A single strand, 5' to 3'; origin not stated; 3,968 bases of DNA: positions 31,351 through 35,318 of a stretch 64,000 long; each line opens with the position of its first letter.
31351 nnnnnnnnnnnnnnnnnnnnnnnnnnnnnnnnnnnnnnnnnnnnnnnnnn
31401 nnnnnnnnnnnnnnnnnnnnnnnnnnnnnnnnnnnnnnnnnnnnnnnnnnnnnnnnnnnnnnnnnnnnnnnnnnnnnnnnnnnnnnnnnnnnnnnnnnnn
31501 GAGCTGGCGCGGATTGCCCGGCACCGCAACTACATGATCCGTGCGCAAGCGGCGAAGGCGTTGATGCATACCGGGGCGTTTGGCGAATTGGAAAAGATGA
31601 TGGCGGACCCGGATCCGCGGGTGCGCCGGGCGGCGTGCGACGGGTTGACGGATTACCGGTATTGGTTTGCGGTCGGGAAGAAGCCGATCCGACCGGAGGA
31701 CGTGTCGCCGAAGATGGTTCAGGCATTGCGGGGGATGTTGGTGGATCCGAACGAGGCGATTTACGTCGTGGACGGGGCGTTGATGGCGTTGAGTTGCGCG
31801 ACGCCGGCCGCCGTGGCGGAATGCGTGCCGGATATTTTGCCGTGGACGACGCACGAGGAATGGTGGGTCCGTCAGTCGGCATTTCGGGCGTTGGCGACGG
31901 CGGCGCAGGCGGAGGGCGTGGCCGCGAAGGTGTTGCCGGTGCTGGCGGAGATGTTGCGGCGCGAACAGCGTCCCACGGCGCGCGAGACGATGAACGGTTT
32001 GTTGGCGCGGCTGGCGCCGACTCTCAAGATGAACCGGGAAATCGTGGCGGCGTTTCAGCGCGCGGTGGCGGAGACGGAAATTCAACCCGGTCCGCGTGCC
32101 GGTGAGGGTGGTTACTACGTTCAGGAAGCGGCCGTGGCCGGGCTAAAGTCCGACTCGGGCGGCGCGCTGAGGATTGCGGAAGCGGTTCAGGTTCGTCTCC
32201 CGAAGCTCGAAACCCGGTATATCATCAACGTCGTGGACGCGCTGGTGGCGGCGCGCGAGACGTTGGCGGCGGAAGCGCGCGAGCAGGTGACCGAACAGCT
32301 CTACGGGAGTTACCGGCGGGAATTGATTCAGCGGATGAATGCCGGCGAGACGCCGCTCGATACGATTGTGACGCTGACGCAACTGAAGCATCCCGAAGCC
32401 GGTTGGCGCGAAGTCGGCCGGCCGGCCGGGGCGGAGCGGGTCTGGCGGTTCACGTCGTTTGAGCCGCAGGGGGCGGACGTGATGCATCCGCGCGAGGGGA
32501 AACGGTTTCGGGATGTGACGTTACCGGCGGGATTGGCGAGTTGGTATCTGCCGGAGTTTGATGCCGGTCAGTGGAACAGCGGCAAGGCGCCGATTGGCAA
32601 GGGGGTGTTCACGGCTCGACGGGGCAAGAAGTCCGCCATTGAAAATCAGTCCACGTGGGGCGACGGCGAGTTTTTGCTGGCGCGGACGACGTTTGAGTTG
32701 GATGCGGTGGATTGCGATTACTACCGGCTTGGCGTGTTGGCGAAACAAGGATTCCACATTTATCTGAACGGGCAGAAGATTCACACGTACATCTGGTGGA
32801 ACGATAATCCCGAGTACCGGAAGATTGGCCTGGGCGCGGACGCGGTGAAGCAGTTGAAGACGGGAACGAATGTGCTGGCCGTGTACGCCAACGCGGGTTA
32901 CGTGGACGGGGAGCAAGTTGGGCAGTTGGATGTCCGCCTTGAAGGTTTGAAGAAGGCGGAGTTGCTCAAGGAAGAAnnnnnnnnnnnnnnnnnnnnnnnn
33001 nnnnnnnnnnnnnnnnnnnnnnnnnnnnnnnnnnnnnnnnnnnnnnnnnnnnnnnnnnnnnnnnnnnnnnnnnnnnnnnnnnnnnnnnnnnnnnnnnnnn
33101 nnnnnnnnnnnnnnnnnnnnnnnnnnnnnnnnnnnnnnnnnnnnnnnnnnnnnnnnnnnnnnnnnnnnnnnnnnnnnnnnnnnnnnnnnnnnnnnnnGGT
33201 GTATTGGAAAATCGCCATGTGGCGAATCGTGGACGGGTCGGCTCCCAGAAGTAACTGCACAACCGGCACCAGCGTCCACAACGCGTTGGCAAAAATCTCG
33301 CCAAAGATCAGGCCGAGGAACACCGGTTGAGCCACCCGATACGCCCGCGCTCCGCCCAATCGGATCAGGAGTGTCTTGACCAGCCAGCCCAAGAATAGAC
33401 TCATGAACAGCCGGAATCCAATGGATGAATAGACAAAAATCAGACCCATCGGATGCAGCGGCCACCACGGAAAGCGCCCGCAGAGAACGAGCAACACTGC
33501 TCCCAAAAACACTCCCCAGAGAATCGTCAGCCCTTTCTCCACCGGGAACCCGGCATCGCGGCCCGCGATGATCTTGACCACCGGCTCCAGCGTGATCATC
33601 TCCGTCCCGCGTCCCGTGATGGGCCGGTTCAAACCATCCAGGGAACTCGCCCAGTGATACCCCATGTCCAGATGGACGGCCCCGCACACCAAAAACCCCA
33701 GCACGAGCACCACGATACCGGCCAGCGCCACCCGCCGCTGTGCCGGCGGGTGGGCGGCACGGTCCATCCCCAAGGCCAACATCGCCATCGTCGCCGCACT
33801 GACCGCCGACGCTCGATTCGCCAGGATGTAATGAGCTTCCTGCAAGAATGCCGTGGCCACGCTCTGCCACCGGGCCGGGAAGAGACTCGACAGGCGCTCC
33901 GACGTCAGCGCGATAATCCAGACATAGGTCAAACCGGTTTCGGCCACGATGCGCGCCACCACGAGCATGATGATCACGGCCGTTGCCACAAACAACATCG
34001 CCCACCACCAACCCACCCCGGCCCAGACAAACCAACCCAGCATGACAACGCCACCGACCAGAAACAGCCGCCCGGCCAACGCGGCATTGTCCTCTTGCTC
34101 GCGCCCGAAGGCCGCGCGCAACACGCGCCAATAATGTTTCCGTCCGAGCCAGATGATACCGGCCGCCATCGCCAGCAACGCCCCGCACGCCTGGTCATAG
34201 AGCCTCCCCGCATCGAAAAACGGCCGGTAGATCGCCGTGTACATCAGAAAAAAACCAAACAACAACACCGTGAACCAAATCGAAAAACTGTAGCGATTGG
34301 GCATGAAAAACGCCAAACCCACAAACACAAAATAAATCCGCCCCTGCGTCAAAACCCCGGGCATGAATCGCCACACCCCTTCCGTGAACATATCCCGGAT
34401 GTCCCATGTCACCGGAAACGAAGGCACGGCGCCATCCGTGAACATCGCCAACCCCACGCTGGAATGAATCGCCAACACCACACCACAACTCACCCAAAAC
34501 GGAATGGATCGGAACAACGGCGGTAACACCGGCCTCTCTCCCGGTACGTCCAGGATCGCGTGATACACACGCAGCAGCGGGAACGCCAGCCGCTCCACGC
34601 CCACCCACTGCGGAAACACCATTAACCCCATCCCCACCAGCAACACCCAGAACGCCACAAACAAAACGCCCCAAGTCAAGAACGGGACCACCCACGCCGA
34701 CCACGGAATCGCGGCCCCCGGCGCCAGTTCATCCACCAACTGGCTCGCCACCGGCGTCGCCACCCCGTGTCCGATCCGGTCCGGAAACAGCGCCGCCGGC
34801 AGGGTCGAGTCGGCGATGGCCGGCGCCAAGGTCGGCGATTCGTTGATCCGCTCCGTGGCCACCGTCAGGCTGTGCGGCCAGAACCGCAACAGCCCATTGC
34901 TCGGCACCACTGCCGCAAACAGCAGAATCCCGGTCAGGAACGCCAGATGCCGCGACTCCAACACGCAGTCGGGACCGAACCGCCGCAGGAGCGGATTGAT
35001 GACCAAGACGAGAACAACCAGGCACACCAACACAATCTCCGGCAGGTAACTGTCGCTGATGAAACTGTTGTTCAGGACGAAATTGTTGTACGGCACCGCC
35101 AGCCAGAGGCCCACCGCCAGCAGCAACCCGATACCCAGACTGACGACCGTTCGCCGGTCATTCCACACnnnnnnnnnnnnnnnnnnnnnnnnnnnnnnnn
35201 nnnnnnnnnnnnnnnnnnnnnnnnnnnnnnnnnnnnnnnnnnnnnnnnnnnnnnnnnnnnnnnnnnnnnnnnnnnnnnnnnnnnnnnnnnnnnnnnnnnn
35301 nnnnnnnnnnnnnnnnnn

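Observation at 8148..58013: Locus composition points to a fucoidan-like (sulfated, acetylated fucan) degradation island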

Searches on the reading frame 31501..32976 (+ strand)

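Call 42: search_protein_families(library=pfam, proteins=[window:31501-32976:+], max_evalue=1)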
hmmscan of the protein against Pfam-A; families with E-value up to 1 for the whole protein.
window:31501-32976:+ (492 aa): 5 families
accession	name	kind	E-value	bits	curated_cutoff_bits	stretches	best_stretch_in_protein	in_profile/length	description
PF13646.12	HEAT_2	-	1.4e-12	48.2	27.7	2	4-86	7-77/88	HEAT repeats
PF02985.28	HEAT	-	3.1e-10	39.8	23.5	2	30-50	5-25/31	HEAT repeat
PF13513.12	HEAT_EZ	-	9.2e-06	26.5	27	1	20-49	23-52/55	HEAT-like repeat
PF12717.13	Cnd1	-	0.14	12.7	26.4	1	28-99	24-87/162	non-SMC mitotic condensation complex subunit 1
PF24714.1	TOR1L1_N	-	0.14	11.9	43.3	1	67-139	171-243/281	TORTIFOLIA1 N-terminal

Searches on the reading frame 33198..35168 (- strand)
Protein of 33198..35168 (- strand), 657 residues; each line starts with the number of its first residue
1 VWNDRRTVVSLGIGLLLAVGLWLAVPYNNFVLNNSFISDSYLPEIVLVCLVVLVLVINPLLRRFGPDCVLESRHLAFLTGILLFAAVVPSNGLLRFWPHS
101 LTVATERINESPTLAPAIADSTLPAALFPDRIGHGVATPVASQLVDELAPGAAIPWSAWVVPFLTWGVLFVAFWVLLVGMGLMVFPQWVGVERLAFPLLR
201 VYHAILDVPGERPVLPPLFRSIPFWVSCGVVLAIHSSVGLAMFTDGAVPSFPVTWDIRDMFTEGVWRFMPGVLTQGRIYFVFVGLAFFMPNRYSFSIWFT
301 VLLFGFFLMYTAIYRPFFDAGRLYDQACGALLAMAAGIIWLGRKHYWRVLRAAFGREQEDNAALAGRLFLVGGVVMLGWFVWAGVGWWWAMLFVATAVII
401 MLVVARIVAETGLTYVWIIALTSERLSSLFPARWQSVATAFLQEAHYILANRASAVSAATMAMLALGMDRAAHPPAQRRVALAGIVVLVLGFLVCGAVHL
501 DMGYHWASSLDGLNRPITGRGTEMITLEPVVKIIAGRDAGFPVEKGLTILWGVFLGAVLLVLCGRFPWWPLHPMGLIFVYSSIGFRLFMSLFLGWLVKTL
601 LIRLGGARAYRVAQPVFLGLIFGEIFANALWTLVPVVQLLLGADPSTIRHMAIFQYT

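Call 5: search_protein_families(library=pfam, proteins=[window:33198-35168:-], max_evalue=0.001)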
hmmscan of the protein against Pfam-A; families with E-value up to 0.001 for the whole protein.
window:33198-35168:- (657 aa): 2 families
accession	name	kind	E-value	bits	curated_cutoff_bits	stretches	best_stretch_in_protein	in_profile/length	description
PF20581.3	DUF6785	-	6.2e-69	233.3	25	1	10-506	4-497/498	Family of unknown function (DUF6785)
PF20580.3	DUF6784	-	2.6e-21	76.1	26.4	1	549-637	4-92/101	Domain of unknown function (DUF6784)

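Call 11: search_protein_families(library=ncbifam, proteins=[window:33198-35168:-], max_evalue=0.01)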
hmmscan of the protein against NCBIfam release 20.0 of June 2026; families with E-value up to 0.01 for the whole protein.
window:33198-35168:- (657 aa): 0 families
